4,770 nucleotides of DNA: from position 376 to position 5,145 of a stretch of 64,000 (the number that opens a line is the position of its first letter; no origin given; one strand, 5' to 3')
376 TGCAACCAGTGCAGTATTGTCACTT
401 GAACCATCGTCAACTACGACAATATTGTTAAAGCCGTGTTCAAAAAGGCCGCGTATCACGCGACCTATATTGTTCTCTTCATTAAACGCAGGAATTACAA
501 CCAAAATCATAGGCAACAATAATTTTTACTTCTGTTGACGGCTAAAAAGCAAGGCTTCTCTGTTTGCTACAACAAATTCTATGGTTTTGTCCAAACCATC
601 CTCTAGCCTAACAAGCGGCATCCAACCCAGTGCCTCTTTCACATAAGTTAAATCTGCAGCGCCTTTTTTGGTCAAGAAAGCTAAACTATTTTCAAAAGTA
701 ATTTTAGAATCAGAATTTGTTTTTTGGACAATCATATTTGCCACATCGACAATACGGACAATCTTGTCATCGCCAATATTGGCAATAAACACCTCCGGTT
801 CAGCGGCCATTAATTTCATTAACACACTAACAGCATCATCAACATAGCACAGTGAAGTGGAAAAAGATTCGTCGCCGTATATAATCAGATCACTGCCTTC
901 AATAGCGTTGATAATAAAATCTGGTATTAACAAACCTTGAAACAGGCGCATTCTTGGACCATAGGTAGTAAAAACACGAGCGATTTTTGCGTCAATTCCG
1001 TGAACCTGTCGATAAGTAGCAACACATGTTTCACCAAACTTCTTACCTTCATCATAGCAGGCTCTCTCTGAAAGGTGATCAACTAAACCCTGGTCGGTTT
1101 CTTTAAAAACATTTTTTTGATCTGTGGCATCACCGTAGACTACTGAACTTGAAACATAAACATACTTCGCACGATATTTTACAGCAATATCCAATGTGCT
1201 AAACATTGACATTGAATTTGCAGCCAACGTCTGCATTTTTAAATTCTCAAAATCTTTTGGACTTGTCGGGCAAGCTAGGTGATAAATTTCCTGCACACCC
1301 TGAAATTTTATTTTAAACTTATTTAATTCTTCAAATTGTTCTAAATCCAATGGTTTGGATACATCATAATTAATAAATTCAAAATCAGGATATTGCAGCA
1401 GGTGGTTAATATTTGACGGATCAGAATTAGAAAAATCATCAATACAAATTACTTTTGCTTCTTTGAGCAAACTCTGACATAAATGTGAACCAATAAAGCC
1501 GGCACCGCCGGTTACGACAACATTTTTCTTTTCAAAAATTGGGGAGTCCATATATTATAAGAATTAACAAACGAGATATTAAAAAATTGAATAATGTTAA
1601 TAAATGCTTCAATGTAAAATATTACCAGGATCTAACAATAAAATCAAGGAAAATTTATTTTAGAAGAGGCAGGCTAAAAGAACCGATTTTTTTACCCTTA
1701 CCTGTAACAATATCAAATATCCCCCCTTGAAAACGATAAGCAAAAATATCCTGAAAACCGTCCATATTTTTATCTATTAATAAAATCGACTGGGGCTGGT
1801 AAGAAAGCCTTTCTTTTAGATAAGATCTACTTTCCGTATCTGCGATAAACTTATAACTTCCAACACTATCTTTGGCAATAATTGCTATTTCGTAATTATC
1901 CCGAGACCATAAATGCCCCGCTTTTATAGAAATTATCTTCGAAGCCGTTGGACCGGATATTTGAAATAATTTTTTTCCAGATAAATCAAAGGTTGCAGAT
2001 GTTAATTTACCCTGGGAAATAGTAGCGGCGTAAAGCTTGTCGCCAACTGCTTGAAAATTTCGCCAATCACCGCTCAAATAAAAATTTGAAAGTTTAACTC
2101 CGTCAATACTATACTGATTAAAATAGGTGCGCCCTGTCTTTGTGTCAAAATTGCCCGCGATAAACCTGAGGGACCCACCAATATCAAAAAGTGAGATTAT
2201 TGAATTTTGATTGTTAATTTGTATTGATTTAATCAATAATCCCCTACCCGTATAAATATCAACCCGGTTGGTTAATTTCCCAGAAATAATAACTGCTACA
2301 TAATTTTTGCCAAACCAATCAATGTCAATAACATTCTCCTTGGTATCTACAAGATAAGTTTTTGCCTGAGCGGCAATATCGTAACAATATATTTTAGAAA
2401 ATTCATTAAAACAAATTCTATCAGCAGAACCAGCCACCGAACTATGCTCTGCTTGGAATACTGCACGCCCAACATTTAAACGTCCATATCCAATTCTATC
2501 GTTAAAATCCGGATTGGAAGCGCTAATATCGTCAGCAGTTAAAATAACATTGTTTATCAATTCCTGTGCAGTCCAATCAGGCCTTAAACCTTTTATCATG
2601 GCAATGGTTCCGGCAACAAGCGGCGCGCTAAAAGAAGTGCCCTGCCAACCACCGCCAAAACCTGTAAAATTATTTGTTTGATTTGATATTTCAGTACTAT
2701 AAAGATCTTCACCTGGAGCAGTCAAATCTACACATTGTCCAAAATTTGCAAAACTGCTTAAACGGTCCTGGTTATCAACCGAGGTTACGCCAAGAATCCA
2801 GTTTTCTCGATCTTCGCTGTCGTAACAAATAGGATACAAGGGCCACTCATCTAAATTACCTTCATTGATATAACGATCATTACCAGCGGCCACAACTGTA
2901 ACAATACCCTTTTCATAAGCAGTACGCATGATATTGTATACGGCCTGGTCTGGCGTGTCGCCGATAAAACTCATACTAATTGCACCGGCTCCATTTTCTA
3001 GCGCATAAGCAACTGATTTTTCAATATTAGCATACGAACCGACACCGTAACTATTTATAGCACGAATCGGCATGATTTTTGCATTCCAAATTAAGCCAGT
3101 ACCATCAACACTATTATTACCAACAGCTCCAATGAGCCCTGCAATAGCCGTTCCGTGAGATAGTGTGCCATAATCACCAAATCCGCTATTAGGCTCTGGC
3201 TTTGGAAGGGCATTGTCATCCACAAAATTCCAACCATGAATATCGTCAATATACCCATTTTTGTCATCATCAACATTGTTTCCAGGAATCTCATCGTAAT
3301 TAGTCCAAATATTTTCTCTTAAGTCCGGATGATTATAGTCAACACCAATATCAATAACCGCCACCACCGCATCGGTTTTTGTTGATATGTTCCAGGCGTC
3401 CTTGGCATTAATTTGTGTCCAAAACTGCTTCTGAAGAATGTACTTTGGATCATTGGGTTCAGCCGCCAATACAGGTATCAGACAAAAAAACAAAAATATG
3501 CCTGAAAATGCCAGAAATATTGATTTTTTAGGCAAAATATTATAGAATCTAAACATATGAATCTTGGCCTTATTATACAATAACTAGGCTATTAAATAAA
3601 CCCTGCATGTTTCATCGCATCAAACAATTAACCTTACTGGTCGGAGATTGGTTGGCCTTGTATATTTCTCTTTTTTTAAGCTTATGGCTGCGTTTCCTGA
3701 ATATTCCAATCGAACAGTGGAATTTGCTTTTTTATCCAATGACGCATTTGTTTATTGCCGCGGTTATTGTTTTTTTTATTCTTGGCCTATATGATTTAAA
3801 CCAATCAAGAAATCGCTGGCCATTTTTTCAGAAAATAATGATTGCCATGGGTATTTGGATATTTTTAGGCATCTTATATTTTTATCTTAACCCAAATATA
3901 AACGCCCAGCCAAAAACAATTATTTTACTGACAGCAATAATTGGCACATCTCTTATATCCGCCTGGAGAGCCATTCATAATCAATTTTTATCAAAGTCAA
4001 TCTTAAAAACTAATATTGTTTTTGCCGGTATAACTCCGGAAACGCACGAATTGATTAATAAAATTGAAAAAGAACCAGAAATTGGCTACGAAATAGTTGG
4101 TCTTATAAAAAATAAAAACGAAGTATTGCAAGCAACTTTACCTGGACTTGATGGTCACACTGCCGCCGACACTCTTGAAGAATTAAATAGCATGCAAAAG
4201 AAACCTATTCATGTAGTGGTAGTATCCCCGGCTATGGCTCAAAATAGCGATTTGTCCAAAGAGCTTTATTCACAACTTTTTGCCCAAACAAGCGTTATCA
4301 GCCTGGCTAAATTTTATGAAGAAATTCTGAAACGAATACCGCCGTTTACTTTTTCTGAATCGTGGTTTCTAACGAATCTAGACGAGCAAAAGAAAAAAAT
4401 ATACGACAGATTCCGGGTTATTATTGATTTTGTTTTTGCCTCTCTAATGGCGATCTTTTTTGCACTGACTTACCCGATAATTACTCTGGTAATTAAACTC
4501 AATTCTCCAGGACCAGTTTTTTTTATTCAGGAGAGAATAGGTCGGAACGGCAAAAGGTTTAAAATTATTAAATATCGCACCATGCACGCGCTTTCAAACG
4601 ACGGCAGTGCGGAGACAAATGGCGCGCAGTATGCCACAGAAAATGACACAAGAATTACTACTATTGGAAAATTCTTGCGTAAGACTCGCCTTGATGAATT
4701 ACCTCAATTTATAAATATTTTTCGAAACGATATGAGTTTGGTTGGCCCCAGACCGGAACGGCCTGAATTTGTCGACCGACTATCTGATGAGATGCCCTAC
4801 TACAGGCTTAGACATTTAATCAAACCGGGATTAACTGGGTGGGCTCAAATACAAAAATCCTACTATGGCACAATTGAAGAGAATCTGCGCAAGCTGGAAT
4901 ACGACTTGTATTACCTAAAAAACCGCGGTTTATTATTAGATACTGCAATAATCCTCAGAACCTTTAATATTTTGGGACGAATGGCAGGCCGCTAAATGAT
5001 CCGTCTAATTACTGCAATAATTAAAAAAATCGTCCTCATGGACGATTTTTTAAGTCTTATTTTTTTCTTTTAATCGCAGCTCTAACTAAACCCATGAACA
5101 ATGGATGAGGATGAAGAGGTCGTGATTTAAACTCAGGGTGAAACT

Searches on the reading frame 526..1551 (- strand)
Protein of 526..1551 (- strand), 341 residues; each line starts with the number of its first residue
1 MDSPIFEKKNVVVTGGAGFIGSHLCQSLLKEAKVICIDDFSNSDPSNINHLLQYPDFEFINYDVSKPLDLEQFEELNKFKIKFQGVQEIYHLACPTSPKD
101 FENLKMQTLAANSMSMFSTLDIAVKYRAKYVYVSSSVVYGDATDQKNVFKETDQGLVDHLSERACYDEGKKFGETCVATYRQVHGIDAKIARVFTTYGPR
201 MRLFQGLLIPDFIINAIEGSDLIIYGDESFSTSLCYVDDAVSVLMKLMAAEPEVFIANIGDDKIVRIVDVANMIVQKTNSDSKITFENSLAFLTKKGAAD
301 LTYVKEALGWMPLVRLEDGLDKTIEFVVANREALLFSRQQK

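Call 86: search_protein_families(library=pfam, proteins=[window:526-1551:-], max_evalue=0.001)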
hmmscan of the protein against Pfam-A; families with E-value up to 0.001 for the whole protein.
window:526-1551:- (341 aa): 7 families
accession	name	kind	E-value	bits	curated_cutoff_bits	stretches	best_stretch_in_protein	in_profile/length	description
PF01370.27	Epimerase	-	2.3e-35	122.6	20.9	1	11-259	1-239/240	NAD dependent epimerase/dehydratase family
PF16363.11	GDP_Man_Dehyd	-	1.9e-33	116.8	27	1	13-322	2-331/332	GDP-mannose 4,6 dehydratase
PF01073.25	3Beta_HSD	-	3.1e-09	36.7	22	1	12-239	1-220/280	3-beta hydroxysteroid dehydrogenase/isomerase family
PF07993.18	NAD_binding_4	-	2.4e-08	33.9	20.1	1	84-195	87-206/258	Male sterility protein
PF02719.21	Polysacc_synt_2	-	9.5e-08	32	20.2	1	11-280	1-249/293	Polysaccharide biosynthesis protein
PF04321.23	RmlD_sub_bind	-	2.2e-05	24.1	27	1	10-197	2-155/287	RmlD substrate binding domain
PF00106.31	adh_short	-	0.00029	20.8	26.6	1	9-117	1-113/195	short chain dehydrogenase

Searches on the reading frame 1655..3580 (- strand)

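Call 33: search_protein_families(library=pfam, proteins=[window:1655-3580:-], max_evalue=0.001)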
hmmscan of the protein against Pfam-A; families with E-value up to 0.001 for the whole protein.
window:1655-3580:- (641 aa): 1 family
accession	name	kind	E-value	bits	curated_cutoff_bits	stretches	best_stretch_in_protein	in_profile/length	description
PF00082.27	Peptidase_S8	-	1.4e-43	149.7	21.8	1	70-366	3-288/288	Subtilase family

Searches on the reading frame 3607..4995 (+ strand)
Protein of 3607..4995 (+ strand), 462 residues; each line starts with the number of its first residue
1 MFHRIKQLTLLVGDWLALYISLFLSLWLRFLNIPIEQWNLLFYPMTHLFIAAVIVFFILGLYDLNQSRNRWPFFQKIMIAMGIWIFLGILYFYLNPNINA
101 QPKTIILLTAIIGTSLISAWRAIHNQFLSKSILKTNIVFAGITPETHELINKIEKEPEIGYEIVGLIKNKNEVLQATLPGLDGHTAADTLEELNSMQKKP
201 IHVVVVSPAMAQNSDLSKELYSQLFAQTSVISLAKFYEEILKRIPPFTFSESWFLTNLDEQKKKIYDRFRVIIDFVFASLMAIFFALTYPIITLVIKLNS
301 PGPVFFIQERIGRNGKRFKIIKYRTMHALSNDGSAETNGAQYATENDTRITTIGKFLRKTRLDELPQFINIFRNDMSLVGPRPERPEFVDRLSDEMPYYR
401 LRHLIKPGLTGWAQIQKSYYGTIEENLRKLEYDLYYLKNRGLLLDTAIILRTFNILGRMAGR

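Call 86: search_protein_families(library=pfam, proteins=[window:3607-4995:+], max_evalue=0.001)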
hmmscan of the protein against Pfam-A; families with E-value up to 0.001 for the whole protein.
window:3607-4995:+ (462 aa): 2 families
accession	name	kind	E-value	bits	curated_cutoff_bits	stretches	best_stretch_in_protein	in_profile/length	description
PF02397.22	Bac_transf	-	5e-60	202.5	27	1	272-454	3-175/179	Bacterial sugar transferase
PF13727.12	CoA_binding_3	-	0.00081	19.9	25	0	58-177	2-120/175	CoA-binding domain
